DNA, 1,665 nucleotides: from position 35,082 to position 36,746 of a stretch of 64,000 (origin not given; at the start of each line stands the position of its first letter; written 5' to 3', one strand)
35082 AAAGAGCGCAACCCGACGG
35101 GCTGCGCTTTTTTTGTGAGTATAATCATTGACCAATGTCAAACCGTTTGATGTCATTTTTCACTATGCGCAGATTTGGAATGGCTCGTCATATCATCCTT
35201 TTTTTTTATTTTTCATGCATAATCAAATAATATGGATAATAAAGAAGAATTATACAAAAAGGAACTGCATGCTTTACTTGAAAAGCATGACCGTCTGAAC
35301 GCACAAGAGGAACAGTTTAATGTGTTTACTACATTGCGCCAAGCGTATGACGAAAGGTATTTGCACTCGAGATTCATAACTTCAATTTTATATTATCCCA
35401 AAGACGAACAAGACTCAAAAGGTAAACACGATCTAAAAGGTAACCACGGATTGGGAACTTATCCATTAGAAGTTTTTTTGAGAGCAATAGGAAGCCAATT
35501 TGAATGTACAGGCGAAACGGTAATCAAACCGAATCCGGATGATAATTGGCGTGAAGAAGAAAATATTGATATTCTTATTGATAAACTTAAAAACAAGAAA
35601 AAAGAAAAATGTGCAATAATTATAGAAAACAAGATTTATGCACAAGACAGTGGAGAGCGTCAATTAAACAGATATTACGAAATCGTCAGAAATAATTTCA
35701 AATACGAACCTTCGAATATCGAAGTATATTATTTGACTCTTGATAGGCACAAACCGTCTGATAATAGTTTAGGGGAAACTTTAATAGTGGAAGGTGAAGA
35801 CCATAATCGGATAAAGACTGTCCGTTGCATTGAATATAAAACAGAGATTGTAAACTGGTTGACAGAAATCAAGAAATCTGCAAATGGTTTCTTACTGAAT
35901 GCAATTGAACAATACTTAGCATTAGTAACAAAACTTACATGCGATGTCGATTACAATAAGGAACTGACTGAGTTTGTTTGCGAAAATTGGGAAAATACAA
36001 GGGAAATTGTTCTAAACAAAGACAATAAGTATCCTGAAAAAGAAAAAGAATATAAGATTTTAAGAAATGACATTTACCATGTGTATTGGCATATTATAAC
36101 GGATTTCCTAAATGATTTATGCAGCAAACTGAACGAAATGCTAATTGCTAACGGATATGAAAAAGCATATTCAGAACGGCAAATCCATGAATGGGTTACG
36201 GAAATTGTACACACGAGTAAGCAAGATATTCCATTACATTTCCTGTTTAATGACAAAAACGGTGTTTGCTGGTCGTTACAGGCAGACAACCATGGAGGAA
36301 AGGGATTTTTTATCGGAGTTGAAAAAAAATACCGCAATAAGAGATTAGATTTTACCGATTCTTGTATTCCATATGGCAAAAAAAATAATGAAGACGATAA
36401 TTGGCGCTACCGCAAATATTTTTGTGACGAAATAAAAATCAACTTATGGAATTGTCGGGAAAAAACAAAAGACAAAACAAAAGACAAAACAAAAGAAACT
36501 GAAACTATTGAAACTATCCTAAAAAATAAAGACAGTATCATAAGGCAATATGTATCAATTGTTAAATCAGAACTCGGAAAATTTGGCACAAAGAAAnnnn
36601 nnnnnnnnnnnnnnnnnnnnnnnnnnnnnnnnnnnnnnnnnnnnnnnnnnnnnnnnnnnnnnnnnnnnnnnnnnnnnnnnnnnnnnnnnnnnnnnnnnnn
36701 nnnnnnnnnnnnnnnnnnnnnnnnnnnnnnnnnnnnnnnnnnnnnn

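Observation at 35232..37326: Translationally coupled PD-(D/E)XK nuclease + TPR protein (+ short CxxC ORF): candidate uncharacterised defence module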

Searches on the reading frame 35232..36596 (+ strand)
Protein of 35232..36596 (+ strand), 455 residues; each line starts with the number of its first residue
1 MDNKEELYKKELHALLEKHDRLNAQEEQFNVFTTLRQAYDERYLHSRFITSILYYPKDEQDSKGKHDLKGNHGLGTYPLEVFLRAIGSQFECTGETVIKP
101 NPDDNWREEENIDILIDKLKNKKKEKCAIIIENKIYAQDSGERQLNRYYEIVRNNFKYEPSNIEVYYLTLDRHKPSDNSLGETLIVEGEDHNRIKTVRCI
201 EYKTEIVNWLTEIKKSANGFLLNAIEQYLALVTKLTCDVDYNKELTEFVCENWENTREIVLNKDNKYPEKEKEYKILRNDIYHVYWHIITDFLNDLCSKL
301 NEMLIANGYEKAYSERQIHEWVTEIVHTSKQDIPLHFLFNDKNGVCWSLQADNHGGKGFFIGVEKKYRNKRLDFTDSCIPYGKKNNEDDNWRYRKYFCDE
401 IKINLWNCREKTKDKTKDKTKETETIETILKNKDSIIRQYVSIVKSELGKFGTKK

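Call 3: search_protein_families(library=pfam, proteins=[window:35232-36596:+], max_evalue=0.1)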
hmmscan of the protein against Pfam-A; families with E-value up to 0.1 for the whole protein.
window:35232-36596:+ (455 aa): 1 family
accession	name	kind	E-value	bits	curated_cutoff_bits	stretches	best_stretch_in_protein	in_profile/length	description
PF14281.12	PDDEXK_4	-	1.1e-19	71.5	22.3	1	29-228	1-181/183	PD-(D/E)XK nuclease superfamily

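Call 4: search_protein_families(library=padloc, proteins=[window:35232-36596:+], max_evalue=0.1)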
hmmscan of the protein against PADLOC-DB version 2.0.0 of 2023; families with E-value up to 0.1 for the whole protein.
window:35232-36596:+ (455 aa): 4 families
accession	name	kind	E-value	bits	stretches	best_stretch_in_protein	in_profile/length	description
PDLC04983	PDC-S26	-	2.5e-51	173.4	1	10-441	15-407/413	-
PDLC04980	PDC-S26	-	1.2e-35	121.6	1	12-431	13-380/389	-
PDLC04974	PDC-S26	-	3.5e-35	120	1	13-445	16-395/401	-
PDLC04976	PDC-S26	-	2.8e-13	47.8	1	27-239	30-236/451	-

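Call 5: search_protein_families(library=ncbifam, proteins=[window:35232-36596:+], max_evalue=0.1)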
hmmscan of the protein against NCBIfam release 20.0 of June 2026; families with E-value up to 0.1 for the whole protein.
window:35232-36596:+ (455 aa): 1 family
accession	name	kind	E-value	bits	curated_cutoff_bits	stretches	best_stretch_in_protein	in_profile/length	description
NF002601.0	PRK02259.1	equivalog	0.0077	15.4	180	1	136-230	66-162/293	aspartoacylase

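Call 9: find_homologous_proteins(query=window:35232-36596:+)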
Query window:35232-36596:+ (455 aa): 117 proteins with E <= 0.001 among 6008 candidates.
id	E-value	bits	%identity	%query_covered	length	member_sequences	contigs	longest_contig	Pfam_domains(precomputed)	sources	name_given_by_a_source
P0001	0.0e+0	1044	100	100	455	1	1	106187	PF14281.13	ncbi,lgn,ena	-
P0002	2.3e-263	892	90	100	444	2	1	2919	PF14281.13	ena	-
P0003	1.2e-239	814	82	100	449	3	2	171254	PF14281.13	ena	-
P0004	2.8e-196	671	72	100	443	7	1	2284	PF14281.13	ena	-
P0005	1.6e-191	655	71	100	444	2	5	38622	PF14281.13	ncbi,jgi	jgi:hypothetical protein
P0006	4.8e-191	654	71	100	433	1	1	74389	PF14281.13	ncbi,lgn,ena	-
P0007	6.0e-187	640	71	100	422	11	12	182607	PF14281.13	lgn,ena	-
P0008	4.6e-185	634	70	100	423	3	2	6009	PF14281.13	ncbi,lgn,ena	-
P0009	5.3e-174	597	67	100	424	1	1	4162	PF14281.13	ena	-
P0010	3.4e-167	575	64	100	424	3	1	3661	PF14281.13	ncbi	-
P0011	6.1e-167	574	64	100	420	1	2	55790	PF14281.13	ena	-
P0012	1.8e-166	573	65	100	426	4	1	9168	PF14281.13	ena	-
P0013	3.1e-163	562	63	100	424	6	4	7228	PF14281.13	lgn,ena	-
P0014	1.9e-162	559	63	100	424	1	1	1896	PF14281.13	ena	-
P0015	1.1e-138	481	59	100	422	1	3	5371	PF14281.13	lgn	-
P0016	2.2e-134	467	60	100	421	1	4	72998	PF14281.13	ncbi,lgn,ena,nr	ncbi:MAG: PD-(D/E)XK nuclease family protein [Bacteroidales bacterium]|nr:PD-(D/E)XK nuclease family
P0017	3.5e-50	189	42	74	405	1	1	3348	PF14281.13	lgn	-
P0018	6.6e-45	172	37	93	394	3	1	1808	PF14281.13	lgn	-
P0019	7.5e-43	165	40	74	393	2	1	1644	PF14281.13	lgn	-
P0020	1.8e-41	161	33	95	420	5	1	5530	PF14281.13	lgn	-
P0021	2.6e-41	160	39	74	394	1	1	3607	PF14281.13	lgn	-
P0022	6.5e-40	155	35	84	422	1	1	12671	PF14281.13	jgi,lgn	-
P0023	2.4e-36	144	32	93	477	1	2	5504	PF14281.13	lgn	-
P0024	3.0e-36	143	32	99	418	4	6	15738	PF14281.13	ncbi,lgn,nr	ncbi:MAG: PD-(D/E)XK nuclease family protein [Bacteroidales bacterium]|nr:PD-(D/E)XK nuclease family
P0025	6.8e-34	136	33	94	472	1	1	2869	PF14281.13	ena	-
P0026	2.6e-33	134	36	74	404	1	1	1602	PF14281.13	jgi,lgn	-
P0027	1.8e-32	131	31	93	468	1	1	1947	PF14281.13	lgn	-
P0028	5.5e-32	129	30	96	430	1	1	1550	PF14281.13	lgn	-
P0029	1.2e-31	128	31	92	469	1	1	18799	PF14281.13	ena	-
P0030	1.6e-30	125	30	97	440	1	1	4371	PF14281.13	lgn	-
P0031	1.2e-29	122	36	64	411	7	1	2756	PF14281.13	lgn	-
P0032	2.2e-29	121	32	87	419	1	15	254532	PF14281.13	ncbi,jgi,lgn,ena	jgi:hypothetical protein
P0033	1.6e-28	118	34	86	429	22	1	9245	PF14281.13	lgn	-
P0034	1.6e-27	115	35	67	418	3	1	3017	PF14281.13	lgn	-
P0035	7.2e-27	112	30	93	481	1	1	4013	PF14281.13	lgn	-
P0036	9.5e-27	112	31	93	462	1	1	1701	PF14281.13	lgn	-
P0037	2.1e-25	108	31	85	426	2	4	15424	PF14281.13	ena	-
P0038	8.0e-25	106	35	70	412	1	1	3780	PF14281.13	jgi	-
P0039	2.1e-24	104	34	68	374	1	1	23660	PF14281.13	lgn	-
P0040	5.9e-24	103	29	93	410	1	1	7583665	PF14281.13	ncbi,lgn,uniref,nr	ncbi:PDDEXK-like family protein [Aureispira anguillae]|uniref:PD-(D/E)XK nuclease family protein n=1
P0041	9.3e-24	102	30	93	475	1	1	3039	PF14281.13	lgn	-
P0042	2.2e-23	101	30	98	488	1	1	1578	PF14281.13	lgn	-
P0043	7.8e-23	99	34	62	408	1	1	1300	PF14281.13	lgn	-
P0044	8.3e-23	99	33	80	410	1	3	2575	PF14281.13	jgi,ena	-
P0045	1.0e-22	99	34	71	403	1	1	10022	PF14281.13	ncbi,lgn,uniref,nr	ncbi:PD-(D/E)XK nuclease family protein [Tenacibaculum finnmarkense genomovar ulcerans]|uniref:PDDEX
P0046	4.6e-22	97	30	98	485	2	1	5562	PF14281.13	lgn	-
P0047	5.8e-22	96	35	65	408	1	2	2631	PF14281.13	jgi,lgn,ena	-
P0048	9.2e-22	96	33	71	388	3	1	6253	PF14281.13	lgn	-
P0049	1.5e-20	92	30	93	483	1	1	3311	PF14281.13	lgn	-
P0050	5.7e-20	90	31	71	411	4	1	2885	PF14281.13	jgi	jgi:hypothetical protein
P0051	5.2e-19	87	34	66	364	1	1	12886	PF14281.13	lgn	-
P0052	5.9e-19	86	34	52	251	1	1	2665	PF14281.13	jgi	-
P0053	9.0e-19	86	32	68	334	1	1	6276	PF14281.13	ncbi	-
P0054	3.4e-18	84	31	75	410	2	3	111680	PF14281.13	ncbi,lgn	-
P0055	1.6e-17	82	31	71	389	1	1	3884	PF14281.13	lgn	-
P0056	3.7e-17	80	31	71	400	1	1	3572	PF14281.13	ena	-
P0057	9.6e-17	79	33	61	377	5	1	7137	PF14281.13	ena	-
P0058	2.2e-16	78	33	58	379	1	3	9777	PF14281.13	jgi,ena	-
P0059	2.4e-16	78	30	72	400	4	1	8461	PF14281.13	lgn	-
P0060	3.1e-16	77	34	62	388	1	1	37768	PF14281.13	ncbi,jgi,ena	ncbi:MAG: PD-(D/E)XK nuclease family protein [Paludibacter sp.]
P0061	1.3e-15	75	33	61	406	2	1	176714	PF14281.13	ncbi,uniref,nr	ncbi:PD-(D/E)XK nuclease family protein [Oceanospirillum sanctuarii]|uniref:PDDEXK-like family prote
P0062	2.6e-15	74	39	47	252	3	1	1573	PF14281.13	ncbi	-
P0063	1.2e-14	72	30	69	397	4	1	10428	PF14281.13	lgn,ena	-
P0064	1.3e-14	72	36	49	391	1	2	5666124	PF14281.13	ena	-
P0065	6.3e-14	70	29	69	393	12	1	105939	PF14281.13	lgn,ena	-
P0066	1.3e-13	69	33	54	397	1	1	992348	PF14281.13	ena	-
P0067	3.6e-13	67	32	51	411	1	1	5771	PF14281.13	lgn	-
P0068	9.1e-13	66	32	65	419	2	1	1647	PF14281.13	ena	-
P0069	1.8e-12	65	36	48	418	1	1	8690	PF14281.13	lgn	-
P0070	1.8e-12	65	33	52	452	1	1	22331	PF14281.13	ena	-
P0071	1.1e-11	62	34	55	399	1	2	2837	PF14281.13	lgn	-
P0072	2.5e-11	61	32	55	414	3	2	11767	PF14281.13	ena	-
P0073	6.8e-11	60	33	42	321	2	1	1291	PF14281.13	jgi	jgi:hypothetical protein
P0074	7.7e-11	60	30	60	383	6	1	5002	PF14281.13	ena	-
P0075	7.8e-11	60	34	49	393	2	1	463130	PF14281.13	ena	-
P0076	1.0e-10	59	29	75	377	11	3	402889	PF14281.13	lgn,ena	-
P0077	1.2e-10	59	34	51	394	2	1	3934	PF14281.13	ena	-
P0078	1.3e-10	59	35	47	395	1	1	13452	PF14281.13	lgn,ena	-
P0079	3.1e-10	58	31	66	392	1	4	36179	PF14281.13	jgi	-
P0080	4.4e-10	57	28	82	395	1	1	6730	PF14281.13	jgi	jgi:hypothetical protein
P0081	6.1e-10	57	34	48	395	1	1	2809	PF14281.13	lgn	-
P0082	7.7e-10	56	34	50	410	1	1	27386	PF14281.13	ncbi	-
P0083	9.7e-10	56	35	47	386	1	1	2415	PF14281.13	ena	-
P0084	3.7e-9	54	29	70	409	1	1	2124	PF14281.13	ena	-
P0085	3.3e-8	51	31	52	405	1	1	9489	PF14281.13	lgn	-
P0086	3.6e-8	51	32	51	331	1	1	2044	PF14281.13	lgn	-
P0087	3.7e-8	51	32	49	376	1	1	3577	PF14281.13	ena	-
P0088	4.0e-8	51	35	46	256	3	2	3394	PF14281.13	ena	-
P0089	4.3e-8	51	32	70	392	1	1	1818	PF14281.13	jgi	-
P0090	8.8e-8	50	29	61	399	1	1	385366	PF14281.13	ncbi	-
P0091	9.2e-8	50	32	48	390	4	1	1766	PF14281.13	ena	-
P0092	1.1e-7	49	32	56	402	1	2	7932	PF14281.13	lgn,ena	-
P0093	3.1e-7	48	34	48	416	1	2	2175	PF14281.13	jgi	jgi:hypothetical protein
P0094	3.6e-7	48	29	80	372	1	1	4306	PF14281.13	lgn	-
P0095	3.7e-7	48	31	51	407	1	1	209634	PF14281.13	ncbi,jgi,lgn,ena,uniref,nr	ncbi:PD-(D/E)XK nuclease family protein [uncultured Draconibacterium sp.]|uniref:PDDEXK-like family 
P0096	3.8e-7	47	29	65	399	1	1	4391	PF14281.13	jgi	jgi:hypothetical protein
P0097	5.0e-7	47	29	56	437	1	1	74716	PF14281.13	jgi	jgi:PD-(D/E)XK nuclease superfamily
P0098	5.6e-7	47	31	54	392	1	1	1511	PF14281.13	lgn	-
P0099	7.5e-7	46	33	46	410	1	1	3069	PF14281.13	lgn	-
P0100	1.1e-6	46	29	50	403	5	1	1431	PF14281.13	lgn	-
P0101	3.9e-6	44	29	67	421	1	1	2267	PF14281.13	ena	-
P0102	4.3e-6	44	30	47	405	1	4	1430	PF14281.13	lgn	-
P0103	4.7e-6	44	30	74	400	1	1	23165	PF14281.13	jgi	jgi:hypothetical protein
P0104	9.9e-6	43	28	55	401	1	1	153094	PF14281.13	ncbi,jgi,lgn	-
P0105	1.2e-5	43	35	49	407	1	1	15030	PF14281.13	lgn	-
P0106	1.3e-5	42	28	75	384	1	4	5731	PF14281.13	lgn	-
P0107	1.5e-5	42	33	46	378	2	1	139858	PF14281.13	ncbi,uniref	ncbi:MAG: PD-(D/E)XK nuclease family protein [Pseudomonas sp.]|uniref:PDDEXK-like family protein n=1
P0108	1.9e-5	42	28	46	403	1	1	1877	PF14281.13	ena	-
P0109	2.5e-5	41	25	81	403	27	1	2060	PF14281.13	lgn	-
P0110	5.6e-5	40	29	50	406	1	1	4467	PF14281.13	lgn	-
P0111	1.3e-4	39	27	50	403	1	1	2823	PF14281.13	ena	-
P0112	2.1e-4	38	29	47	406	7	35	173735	PF14281.13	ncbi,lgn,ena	-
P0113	3.5e-4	38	29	47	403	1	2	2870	PF14281.13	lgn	-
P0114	4.8e-4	37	30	61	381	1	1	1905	PF14281.13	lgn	-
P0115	5.5e-4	37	31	50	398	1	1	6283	PF14281.13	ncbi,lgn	-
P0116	7.2e-4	37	30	55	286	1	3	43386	PF14281.13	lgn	-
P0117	7.5e-4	37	29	63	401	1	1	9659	PF14281.13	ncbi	-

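Call 11: find_encoding_contigs(protein=P0001, flank=10000, max_places=3)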
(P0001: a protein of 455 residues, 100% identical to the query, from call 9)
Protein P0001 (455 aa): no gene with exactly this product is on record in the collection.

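Call 12: find_encoding_contigs(protein=P0003, flank=10000, max_places=3)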
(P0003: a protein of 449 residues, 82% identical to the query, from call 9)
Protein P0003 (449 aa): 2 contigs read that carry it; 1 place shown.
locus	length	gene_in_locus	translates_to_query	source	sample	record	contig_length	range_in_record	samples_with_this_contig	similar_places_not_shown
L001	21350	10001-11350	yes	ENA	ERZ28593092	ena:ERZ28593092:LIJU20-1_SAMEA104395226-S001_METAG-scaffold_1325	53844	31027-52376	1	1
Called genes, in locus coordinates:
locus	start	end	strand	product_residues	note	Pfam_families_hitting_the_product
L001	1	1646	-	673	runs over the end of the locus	PF07715:Plug, PF00593:TonB_dep_Rec_b-barrel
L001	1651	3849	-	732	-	PF18998:Flg_new_2 (weak), PF18962:Por_Secre_tail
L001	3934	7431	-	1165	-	PF14717:DUF4465, PF18998:Flg_new_2 (weak), PF18962:Por_Secre_tail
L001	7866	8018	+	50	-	-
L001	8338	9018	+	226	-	-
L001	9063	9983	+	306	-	PF13280:WYL, PF25583:WCX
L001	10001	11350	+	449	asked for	PF14281:PDDEXK_4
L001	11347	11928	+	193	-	PF13374:TPR_10 (faint)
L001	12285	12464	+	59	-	-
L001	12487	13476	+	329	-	PF20030:bpMoxR, PF07726:AAA_3, PF07728:AAA_5, PF17863:AAA_lid_2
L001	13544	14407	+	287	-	PF01882:DUF58, PF00092:VWA (weak), PF13519:VWA_2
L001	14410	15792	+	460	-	-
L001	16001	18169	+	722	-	PF03572:Peptidase_S41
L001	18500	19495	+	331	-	PF07584:BatA, PF00092:VWA, PF13519:VWA_2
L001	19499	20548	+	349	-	PF07584:BatA (weak), PF00092:VWA, PF13519:VWA_2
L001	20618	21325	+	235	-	-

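Call 13: find_encoding_contigs(protein=P0007, flank=10000, max_places=6)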
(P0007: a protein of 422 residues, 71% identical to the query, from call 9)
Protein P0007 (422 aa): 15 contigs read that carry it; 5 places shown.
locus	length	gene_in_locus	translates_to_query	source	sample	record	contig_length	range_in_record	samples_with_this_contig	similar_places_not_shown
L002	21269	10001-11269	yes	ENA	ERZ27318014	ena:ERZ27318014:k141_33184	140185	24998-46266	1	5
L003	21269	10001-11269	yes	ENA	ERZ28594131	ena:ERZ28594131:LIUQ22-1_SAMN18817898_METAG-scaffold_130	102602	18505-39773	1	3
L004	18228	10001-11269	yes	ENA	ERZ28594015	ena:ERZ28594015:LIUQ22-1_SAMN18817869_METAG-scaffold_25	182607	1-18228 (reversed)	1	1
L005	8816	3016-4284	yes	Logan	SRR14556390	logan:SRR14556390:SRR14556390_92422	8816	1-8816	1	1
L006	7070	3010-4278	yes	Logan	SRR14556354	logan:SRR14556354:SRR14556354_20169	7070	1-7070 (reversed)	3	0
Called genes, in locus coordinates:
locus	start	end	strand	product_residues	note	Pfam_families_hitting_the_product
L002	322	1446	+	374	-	PF13177:DNA_pol3_delta2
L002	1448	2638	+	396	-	PF04468:PSP1, PF28472:PSP1_3rd, PF28473:YaaT_C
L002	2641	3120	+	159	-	PF14109:GldH_lipo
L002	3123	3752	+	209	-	PF13489:Methyltransf_23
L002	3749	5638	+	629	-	PF22674:C2185-like_N (faint), PF01073:3Beta_HSD, PF01370:Epimerase, PF02719:Polysacc_synt_2, PF04321:RmlD_sub_bind, PF07993:NAD_binding_4 (weak), PF16363:GDP_Man_Dehyd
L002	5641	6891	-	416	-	PF00696:AA_kinase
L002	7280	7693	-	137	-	PF05168:HEPN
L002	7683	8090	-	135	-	PF22600:MTPAP-like_central (weak), PF01909:NTP_transf_2 (weak), PF18765:Polbeta (weak)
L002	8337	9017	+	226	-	-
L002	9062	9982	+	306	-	PF13280:WYL, PF25583:WCX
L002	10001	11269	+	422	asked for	PF14281:PDDEXK_4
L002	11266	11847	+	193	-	PF13374:TPR_10 (faint)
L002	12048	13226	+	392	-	PF13173:AAA_14, PF13635:DUF4143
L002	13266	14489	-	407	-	PF01594:AI-2E_transport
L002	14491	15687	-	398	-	PF04205:FMN_bind, PF12801:Fer4_5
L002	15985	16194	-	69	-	PF10884:DUF2683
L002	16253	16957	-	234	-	PF00590:TP_methylase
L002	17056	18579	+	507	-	PF12161:HsdM_N, PF02384:N6_Mtase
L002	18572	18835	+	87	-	-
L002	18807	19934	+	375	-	PF17761:DUF1016_N, PF06250:YhcG_C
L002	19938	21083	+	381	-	PF01420:Methylase_S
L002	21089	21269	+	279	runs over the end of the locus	PF18731:HEPN_Swt1 (weak)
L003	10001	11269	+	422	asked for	PF14281:PDDEXK_4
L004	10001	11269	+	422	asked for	PF14281:PDDEXK_4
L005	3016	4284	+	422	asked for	PF14281:PDDEXK_4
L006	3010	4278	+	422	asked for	PF14281:PDDEXK_4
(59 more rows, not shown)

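Call 29: find_related_loci(query=A1, collection=genome_contigs, flank=6000)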
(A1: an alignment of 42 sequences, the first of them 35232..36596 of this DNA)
Query A1 (455 aa) in genome_contigs; peptide patterns used: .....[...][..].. (x = any residue, [..] = any of these).
600 stretches matched a pattern (row limit reached: there are more); 416 encode a relative of the query (tblastn E <= 1e-3); the best 80 are kept; 80 distinct loci.
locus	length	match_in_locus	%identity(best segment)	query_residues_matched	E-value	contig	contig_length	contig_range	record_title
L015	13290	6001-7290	71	1-452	0e+0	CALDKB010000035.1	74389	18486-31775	MAG TPA_asm: uncultured Bacteroidales bacterium isolate SRR6425802_bin.69_CONCOCT_v1.1_MAG genome assembly, contig: ERZ1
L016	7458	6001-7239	69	1-448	0e+0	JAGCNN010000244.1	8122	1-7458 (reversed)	MAG: Bacteroidales bacterium isolate RGIG9953 Yak_Reticulum-1__c1065674, whole genome shotgun sequence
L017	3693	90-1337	63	1-448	6e-173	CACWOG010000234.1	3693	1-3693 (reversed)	MAG: uncultured Bacteroidia bacterium isolate RUG10760 genome assembly, contig: RUG10760_asm_234, whole genome shotgun s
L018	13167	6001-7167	36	27-450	1e-57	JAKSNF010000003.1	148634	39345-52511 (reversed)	MAG: Paludibacteraceae bacterium isolate Horse_feces144 MAG144_3, whole genome shotgun sequence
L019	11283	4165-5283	37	28-454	3e-56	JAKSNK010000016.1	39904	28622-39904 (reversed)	MAG: Paludibacteraceae bacterium isolate Horse_feces149 MAG149_16, whole genome shotgun sequence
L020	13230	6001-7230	32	1-452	4e-46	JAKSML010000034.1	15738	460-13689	MAG: Bacteroidales bacterium isolate Horse_feces124 MAG124_34, whole genome shotgun sequence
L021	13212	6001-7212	32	6-443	5e-42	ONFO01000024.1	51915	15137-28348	uncultured Bacteroidales bacterium isolate RUG265 genome assembly, contig: scaffold_187, whole genome shotgun sequence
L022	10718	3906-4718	35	1-301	9e-33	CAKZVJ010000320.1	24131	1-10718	MAG: uncultured Saprospiraceae bacterium isolate L4_Bin_Bin_51_1 genome assembly, contig: c_000000031340, whole genome s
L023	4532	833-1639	35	29-331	1e-31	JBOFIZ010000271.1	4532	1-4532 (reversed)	MAG: Bacteroidales bacterium isolate WFFMC_MAG_007 k139_763330_flag=0_multi=23.2137_len=4532, whole genome shotgun seque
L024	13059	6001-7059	31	18-392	1e-29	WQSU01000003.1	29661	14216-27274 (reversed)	MAG: Lentimicrobiaceae bacterium isolate Co191P3bin3 JGI24695J34938_10000784, whole genome shotgun sequence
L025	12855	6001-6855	34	10-330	3e-29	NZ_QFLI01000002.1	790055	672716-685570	Marinifilum breve strain JC075 scaffold_1, whole genome shotgun sequence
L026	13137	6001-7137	27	11-413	4e-29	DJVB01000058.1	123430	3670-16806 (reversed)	MAG TPA_asm: Bacteroidales bacterium UBA6267 UBA6267_contig_11485, whole genome shotgun sequence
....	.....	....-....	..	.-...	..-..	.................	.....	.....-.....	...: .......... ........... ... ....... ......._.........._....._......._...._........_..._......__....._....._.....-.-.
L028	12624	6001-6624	38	3-236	4e-26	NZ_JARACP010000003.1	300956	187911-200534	Aliivibrio sp. S4MY1 3, whole genome shotgun sequence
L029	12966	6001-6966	32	15-352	9e-25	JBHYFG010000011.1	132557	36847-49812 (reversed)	MAG: Psychroflexus sp. isolate CCAP1475_9_bin-009 CCAP1475_9_bin-009_c11, whole genome shotgun sequence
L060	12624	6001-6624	33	27-259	5e-18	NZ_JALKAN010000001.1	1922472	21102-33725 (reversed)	Allomuricauda sp. F6463D scaffold1_size1922472, whole genome shotgun sequence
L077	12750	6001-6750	28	11-300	4e-17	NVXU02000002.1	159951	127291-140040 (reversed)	MAG: Fluviicola sp. isolate NORP3 CoAssembly_62128, whole genome shotgun sequence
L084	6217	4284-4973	30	27-273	1e-16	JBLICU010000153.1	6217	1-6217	MAG: Cyclobacteriaceae bacterium isolate 3300053698_24 Ga0535657_0025251, whole genome shotgun sequence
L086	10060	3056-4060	26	28-375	2e-16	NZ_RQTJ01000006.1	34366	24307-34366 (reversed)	Paenimyroides viscosum strain YIM 102796 Scaffold5.1, whole genome shotgun sequence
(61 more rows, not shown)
